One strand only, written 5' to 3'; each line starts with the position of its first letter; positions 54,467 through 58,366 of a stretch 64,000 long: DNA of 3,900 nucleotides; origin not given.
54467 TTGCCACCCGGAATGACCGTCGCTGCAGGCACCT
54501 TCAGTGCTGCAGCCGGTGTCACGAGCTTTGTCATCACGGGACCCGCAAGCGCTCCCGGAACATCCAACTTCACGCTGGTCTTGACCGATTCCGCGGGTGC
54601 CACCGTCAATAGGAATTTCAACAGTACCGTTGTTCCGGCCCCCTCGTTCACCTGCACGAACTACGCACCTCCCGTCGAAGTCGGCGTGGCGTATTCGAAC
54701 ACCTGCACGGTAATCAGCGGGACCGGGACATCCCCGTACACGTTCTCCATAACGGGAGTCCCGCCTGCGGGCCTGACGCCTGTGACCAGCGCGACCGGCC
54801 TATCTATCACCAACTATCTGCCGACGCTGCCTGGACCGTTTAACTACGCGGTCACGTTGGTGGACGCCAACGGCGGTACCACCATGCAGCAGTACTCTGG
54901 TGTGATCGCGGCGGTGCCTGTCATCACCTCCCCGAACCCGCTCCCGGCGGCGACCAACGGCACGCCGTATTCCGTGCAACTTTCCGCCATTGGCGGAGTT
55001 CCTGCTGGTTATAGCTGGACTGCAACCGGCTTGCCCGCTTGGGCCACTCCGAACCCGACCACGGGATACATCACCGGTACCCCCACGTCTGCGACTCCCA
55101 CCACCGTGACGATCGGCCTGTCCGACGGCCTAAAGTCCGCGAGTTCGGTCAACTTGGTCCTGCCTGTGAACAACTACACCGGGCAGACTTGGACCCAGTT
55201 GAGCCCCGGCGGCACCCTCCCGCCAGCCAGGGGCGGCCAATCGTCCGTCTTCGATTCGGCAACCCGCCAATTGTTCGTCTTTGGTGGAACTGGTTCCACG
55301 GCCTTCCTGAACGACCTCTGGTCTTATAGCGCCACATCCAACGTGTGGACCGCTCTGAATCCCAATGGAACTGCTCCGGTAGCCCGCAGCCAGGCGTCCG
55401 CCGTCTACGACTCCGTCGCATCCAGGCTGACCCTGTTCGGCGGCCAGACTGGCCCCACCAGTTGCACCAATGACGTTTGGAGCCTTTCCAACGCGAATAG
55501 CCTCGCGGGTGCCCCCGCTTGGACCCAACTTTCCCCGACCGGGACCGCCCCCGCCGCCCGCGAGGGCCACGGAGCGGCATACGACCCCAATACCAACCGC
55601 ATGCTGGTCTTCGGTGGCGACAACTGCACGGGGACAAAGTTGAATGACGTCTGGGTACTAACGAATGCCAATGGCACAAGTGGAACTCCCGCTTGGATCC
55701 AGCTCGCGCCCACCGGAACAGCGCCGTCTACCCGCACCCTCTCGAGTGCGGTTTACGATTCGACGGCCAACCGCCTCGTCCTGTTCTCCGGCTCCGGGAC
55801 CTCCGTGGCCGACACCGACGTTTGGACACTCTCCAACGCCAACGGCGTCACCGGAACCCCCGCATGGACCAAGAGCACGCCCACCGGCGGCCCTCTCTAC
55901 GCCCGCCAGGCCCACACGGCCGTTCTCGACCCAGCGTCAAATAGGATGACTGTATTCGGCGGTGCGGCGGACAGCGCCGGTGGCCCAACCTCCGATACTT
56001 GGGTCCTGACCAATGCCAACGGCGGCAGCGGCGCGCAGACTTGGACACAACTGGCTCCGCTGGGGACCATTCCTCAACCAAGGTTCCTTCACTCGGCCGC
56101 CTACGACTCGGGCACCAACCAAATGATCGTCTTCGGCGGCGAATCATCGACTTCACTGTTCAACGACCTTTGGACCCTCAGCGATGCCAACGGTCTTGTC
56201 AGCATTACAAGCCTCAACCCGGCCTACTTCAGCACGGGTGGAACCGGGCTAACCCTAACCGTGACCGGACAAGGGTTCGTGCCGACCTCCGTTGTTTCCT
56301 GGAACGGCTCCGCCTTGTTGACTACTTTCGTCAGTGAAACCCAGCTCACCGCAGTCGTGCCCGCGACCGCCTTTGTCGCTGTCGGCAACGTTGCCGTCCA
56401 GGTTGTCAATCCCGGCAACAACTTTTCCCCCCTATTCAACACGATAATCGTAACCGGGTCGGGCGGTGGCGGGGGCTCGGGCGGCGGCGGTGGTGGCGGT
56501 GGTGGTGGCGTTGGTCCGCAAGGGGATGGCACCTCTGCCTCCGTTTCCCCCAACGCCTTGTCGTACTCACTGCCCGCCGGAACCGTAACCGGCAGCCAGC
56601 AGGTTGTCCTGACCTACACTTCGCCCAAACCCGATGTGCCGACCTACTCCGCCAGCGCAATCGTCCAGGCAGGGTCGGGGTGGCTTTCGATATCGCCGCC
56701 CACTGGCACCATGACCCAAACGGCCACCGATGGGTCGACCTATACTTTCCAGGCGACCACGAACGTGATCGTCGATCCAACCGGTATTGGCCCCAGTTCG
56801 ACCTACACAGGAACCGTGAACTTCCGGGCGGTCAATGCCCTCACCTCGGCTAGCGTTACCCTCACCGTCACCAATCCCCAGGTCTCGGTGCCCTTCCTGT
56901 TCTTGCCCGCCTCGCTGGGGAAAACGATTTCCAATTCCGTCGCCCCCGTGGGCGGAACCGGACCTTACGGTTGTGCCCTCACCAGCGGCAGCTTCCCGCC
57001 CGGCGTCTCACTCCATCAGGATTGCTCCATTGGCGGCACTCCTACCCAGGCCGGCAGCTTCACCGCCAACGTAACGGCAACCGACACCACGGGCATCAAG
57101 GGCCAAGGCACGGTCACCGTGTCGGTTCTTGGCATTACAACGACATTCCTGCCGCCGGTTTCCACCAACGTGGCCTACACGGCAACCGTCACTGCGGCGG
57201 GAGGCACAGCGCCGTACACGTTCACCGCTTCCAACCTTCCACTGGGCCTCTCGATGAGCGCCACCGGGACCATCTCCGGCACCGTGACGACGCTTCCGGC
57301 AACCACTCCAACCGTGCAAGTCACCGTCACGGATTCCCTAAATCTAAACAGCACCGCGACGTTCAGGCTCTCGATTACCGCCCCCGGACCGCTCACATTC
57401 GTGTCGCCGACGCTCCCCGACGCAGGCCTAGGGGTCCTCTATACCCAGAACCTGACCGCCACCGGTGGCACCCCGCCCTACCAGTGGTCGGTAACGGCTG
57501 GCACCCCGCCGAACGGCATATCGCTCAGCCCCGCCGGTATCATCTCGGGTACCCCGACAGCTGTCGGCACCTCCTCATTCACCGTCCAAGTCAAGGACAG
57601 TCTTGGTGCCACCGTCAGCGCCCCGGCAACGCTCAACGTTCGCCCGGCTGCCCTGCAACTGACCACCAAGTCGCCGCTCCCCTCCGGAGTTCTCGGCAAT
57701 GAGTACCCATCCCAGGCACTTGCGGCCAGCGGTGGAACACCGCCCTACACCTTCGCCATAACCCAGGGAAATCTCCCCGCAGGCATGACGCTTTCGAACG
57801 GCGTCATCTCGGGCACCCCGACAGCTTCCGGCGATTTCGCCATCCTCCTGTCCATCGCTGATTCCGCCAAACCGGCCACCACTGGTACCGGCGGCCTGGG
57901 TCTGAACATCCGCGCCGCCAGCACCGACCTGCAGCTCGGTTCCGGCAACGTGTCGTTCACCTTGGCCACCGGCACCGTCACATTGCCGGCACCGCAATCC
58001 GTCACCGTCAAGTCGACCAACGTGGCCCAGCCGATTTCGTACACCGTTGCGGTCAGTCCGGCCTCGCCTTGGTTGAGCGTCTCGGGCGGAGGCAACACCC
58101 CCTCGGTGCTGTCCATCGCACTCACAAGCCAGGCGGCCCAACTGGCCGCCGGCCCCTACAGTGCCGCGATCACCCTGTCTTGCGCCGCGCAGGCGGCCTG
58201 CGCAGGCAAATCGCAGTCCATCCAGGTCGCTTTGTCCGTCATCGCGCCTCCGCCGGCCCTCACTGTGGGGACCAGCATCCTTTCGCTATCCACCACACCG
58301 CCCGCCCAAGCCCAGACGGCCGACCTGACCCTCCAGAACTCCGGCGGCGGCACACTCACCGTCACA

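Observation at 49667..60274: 3,535-codon secreted mosaic surface protein with an undescribed domain order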

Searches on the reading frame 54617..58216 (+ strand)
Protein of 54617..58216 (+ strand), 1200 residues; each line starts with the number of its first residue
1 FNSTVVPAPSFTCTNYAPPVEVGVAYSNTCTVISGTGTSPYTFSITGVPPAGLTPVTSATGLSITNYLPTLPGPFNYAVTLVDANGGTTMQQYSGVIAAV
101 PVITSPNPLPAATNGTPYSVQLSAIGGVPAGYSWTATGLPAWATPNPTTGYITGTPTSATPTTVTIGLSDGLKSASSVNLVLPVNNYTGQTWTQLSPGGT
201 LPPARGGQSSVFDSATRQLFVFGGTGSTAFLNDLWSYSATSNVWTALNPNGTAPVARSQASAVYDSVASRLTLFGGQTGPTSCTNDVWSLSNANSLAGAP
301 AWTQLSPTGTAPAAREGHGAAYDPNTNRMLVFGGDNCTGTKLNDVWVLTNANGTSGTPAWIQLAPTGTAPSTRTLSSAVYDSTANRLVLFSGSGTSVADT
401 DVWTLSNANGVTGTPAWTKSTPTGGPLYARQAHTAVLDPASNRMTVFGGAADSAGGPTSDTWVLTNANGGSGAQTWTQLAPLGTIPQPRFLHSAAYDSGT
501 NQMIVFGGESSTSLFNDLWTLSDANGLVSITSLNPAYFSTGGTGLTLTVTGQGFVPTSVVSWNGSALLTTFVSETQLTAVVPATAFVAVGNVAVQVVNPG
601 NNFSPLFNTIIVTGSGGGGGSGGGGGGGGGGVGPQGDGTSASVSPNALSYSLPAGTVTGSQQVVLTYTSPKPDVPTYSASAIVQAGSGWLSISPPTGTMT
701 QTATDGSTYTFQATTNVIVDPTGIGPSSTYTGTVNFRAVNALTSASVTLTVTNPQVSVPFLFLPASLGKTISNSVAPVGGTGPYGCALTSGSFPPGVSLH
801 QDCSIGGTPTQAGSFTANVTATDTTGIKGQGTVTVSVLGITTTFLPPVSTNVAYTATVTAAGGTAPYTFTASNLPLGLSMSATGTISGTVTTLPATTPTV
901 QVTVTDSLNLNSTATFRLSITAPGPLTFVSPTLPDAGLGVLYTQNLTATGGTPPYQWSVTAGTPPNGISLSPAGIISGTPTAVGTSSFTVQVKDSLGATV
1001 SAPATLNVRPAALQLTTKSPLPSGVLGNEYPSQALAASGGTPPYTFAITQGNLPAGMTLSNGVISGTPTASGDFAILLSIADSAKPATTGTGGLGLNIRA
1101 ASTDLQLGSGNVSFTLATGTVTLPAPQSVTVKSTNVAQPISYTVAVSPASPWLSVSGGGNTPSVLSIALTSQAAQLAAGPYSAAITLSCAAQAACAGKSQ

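Call 45: search_protein_representatives(protein=window:54617-58216:+)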
Query: 1200 residues. Proteins with E-value up to 0.001 (for the whole library): 71934; up to 1e-10: 37819; up to 1e-30: 10829. The best 150 are listed.
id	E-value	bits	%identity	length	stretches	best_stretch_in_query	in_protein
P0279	0.0e+00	1789.3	41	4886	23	753-1091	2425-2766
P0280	0.0e+00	1668.9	46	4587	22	779-1082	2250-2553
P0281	0.0e+00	1462.7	45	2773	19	851-1072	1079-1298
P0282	0.0e+00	1329.9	38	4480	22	758-1083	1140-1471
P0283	0.0e+00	1186.6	42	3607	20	833-1083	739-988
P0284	0.0e+00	1168.3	43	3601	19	810-1103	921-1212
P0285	0.0e+00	1157.0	45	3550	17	939-1086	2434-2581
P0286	0.0e+00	1155.8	41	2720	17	838-1100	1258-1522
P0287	0.0e+00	1155.5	46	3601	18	916-1092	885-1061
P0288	0.0e+00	1140.2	38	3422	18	802-1085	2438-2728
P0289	0.0e+00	1137.6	40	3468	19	900-1082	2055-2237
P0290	0.0e+00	1132.9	44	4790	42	525-600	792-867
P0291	0.0e+00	1066.1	48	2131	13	810-1075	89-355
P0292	0.0e+00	1040.7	41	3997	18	805-1083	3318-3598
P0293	0.0e+00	1034.4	38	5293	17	759-1200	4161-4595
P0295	1.8e-297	1006.4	44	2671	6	10-1200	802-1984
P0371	1.2e-208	712.3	38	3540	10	754-1200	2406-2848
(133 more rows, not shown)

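Call 65: find_encoding_contigs(protein=P0371, flank=6000, max_places=3)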
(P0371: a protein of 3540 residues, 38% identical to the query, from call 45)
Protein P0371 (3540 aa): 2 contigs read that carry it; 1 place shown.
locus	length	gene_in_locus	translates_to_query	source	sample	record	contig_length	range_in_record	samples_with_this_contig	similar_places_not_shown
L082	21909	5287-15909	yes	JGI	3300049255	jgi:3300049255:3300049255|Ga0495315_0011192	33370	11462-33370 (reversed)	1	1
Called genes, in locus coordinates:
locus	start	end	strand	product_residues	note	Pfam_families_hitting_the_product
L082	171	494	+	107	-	PF13354:Beta-lactamase2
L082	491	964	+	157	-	-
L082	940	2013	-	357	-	PF00155:Aminotran_1_2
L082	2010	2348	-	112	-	PF06094:GGACT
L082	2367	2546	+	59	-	-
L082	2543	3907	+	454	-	PF01425:Amidase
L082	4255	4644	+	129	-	PF04972:BON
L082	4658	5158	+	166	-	PF00578:AhpC-TSA, PF08534:Redoxin, PF13905:Thioredoxin_8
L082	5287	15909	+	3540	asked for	PF26182:Ig_NUP210_5th (faint), PF05345:He_PIG, PF22352:K319L-like_PKD (faint), PF24908:Ig_SIBA-E_2nd (faint), PF05345:He_PIG, PF05345:He_PIG, PF13385:Laminin_G_3, PF05345:He_PIG, +2 more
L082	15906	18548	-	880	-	PF08448:PAS_4 (faint), PF00989:PAS (faint), PF13188:PAS_8 (faint), PF13675:PilJ (faint), PF18947:HAMP_2, PF00015:MCPsignal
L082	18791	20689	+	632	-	-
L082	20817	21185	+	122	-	PF08308:PEGA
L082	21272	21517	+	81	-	-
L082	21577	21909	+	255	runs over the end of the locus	PF08242:Methyltransf_12, PF13649:Methyltransf_25 (weak)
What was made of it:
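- Closest known: Metagenomic giants P0371. Different: Their gene neighbourhoods differ (call 65).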

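Call 66: find_encoding_contigs(protein=P0295, flank=6000, max_places=3)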
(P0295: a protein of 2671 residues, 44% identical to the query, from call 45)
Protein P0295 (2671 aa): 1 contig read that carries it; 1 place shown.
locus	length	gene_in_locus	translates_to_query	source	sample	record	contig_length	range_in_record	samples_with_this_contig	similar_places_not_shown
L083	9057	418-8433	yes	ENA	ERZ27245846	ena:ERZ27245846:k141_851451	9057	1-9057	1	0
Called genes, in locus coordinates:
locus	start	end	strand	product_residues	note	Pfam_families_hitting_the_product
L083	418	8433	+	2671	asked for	PF13415:Beta-prop_FBX42, PF24681:Kelch_KLHDC2_KLHL20_DRC7, PF24981:Beta-prop_ATRN-LZTR1, PF13415:Beta-prop_FBX42, PF24681:Kelch_KLHDC2_KLHL20_DRC7, PF24981:Beta-prop_ATRN-LZTR1, PF24681:Kelch_KLHDC2_KLHL20_DRC7, PF05345:He_PIG, +8 more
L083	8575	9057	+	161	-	?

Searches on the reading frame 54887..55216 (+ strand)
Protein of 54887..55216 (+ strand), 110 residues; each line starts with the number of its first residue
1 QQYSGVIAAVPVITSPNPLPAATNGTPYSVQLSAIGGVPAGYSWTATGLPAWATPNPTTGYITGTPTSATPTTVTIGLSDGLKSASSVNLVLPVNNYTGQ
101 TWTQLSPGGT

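Call 12: search_protein_families(library=pfam, proteins=[window:54887-55216:+], max_evalue=1)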
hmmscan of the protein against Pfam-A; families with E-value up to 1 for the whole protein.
window:54887-55216:+ (110 aa): 2 families
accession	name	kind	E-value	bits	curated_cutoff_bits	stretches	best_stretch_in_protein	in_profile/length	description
PF05345.18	He_PIG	-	5.6e-10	40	24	1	11-87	2-88/96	Putative Ig domain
PF18957.6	RibLong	-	0.0099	17.1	27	1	25-74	16-74/93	Long Rib domain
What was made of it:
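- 54932..55156 (+): Fifteenth He_PIG module, without the Cys pair (residues 1756-1830). Call 12 (5.6e-10).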

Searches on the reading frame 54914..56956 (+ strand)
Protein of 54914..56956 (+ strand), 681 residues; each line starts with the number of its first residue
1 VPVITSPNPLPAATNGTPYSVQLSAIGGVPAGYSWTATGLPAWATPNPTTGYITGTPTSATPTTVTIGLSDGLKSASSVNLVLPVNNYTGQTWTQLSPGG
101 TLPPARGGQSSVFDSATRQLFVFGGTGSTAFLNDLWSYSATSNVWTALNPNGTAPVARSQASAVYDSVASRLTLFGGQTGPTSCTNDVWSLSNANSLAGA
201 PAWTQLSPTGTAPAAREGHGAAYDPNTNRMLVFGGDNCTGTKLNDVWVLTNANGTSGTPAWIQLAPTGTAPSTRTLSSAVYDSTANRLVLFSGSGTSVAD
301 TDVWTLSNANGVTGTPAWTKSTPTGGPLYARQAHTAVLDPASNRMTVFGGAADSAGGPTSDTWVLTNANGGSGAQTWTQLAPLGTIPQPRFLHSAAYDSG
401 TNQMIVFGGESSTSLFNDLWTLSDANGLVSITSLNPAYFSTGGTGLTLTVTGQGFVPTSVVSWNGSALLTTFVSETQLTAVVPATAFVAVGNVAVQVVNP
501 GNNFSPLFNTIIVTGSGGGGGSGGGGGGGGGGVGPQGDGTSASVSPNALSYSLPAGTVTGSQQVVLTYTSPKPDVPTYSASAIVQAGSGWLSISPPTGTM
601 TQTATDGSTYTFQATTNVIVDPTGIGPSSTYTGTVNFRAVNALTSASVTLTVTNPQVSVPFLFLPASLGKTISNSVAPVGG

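Call 69: find_related_loci(query=window:54914-56956:+, collection=metagenome_contigs, flank=10000)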
Query window:54914-56956:+ (681 aa) in metagenome_contigs; peptide patterns used: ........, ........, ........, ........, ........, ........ (x = any residue, [..] = any of these).
127 stretches matched a pattern; 3 encode a relative of the query (tblastn E <= 1e-3); 3 distinct loci.
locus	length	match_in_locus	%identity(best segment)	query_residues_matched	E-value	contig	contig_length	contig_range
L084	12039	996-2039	35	72-462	2e-52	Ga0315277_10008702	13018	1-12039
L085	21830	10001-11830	33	72-427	7e-40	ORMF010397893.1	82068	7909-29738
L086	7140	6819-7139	33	90-420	2e-7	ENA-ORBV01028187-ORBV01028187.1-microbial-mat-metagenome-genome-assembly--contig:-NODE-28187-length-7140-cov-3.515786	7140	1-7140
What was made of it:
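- Tried and rejected: Metagenome scan with residues 1750-2430: found no close orthologue, only Kelch hits at 33-35% identity (call 69).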

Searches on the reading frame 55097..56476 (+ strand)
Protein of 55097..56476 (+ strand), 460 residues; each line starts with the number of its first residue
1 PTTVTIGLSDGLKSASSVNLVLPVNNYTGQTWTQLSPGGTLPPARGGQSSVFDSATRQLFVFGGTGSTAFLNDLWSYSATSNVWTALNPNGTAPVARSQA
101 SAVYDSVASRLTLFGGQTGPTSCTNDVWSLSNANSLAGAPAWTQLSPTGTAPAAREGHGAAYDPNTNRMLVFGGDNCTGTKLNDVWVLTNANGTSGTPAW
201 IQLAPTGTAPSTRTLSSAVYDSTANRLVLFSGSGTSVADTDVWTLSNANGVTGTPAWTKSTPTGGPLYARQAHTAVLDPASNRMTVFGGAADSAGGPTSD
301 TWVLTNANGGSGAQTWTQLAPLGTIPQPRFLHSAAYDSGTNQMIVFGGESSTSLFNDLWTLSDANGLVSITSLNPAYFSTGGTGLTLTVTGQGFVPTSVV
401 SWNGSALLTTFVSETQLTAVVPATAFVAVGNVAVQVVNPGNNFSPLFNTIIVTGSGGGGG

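Call 16: find_homologous_proteins(query=window:55097-56476:+, max_evalue=0.00001)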
Query window:55097-56476:+ (460 aa): 2566 proteins with E <= 0.00001 among 8000 candidates; the best 120 are listed.
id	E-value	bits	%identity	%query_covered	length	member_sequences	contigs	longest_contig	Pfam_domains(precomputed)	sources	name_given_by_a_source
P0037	7.2e-224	762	45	75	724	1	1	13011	PF13418.13,PF24681.2,PF13854.13,PF13415.13,PF24981.2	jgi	jgi:fructose-specific component phosphotransferase system IIB-like protein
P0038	5.5e-223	759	47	74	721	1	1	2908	PF13418.13,PF24681.2,PF13854.13,PF13415.13,PF24981.2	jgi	jgi:hypothetical protein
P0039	2.4e-221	754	45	74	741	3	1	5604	PF13418.13,PF24681.2,PF13854.13,PF13415.13,PF24981.2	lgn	-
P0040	3.0e-218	744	45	74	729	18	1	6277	PF13418.13,PF24681.2,PF13854.13,PF13415.13,PF24981.2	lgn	-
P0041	9.6e-208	709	50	70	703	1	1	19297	PF13418.13,PF24681.2,PF13854.13,PF13415.13,PF24981.2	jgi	jgi:hypothetical protein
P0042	3.5e-207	707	45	74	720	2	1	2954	PF13418.13,PF24681.2,PF13854.13,PF13415.13,PF24981.2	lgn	-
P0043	1.9e-203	695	48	74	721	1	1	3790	PF13418.13,PF24681.2,PF13415.13,PF24981.2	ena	-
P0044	1.6e-201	689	45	74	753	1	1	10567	PF13418.13,PF24681.2,PF13854.13,PF13415.13,PF24981.2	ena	-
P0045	3.4e-199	681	46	74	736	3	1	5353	PF13418.13,PF24681.2,PF13415.13,PF24981.2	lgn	-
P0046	3.0e-198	678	47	74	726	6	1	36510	PF13418.13,PF24681.2,PF13854.13,PF13415.13,PF24981.2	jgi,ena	-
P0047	3.1e-194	665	45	74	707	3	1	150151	PF13418.13,PF24681.2,PF13854.13,PF13415.13,PF24981.2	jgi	jgi:hypothetical protein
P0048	5.6e-194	664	46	74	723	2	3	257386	PF13418.13,PF24681.2,PF13854.13,PF13415.13,PF24981.2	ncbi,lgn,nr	ncbi:MAG TPA: kelch repeat-containing protein [Candidatus Sulfotelmatobacter sp.]|nr:kelch repeat-co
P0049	7.0e-193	660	45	74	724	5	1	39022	PF13418.13,PF24681.2,PF13854.13,PF13415.13,PF24981.2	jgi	-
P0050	8.2e-191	653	45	76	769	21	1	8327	PF13418.13,PF24681.2,PF13854.13,PF13415.13,PF24981.2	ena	-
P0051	4.1e-189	648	46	74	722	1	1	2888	PF13418.13,PF24681.2,PF13854.13,PF13415.13,PF24981.2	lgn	-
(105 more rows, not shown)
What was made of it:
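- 55157..56191 (+): Six-blade Kelch beta-propeller (residues 1831-2175). The nearest relatives are ~700-aa double-Kelch proteins of Acidobacteriota (call 16).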

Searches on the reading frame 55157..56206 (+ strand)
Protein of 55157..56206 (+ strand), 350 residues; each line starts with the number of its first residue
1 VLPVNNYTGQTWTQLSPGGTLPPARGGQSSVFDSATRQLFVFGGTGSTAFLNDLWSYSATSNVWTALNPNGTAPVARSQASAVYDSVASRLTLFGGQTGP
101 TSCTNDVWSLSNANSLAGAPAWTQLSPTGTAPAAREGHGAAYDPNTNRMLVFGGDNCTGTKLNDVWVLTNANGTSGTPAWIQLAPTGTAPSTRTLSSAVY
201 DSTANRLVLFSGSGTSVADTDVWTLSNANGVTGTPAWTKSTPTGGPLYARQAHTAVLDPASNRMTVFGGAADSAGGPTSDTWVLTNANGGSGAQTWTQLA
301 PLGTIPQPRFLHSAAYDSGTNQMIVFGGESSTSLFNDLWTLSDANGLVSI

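Call 12: search_protein_families(library=pfam, proteins=[window:55157-56206:+], max_evalue=1)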
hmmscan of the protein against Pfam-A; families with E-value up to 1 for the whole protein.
window:55157-56206:+ (350 aa): 9 families
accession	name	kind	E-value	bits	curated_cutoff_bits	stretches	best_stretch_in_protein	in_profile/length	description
PF24681.1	Kelch_KLHDC2_KLHL20_DRC7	-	3.5e-61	206.7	50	3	6-111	32-135/221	KLHDC2/KLHL20/DRC7 Kelch-repeats domain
PF24981.1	Beta-prop_ATRN-LZTR1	-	3.7e-37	128.6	50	3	51-215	14-170/289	Attractin/LZTR1 beta-propeller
PF13415.12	Kelch_3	-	4.7e-36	122.7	22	6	37-85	2-48/48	Galactose oxidase, central domain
PF13854.13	Kelch_HCF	-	3.7e-24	86.1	113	3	105-217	156-262/345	Host cell factor, Kelch-repeats domain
PF13418.12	Kelch_4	-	4.2e-23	81.5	21.6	5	26-72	3-46/49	Galactose oxidase, central domain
PF01344.31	Kelch_1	-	3.5e-11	42.8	20.1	1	38-69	13-44/46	Kelch motif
PF13964.12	Kelch_6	-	5.2e-09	36.2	25.3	1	38-67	13-43/50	Kelch motif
PF07646.21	Kelch_2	-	0.0016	18.8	21.3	0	37-68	12-45/48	Kelch motif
PF13409.12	GST_N_2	-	0.013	16.5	25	0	65-87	38-61/70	Glutathione S-transferase, N-terminal domain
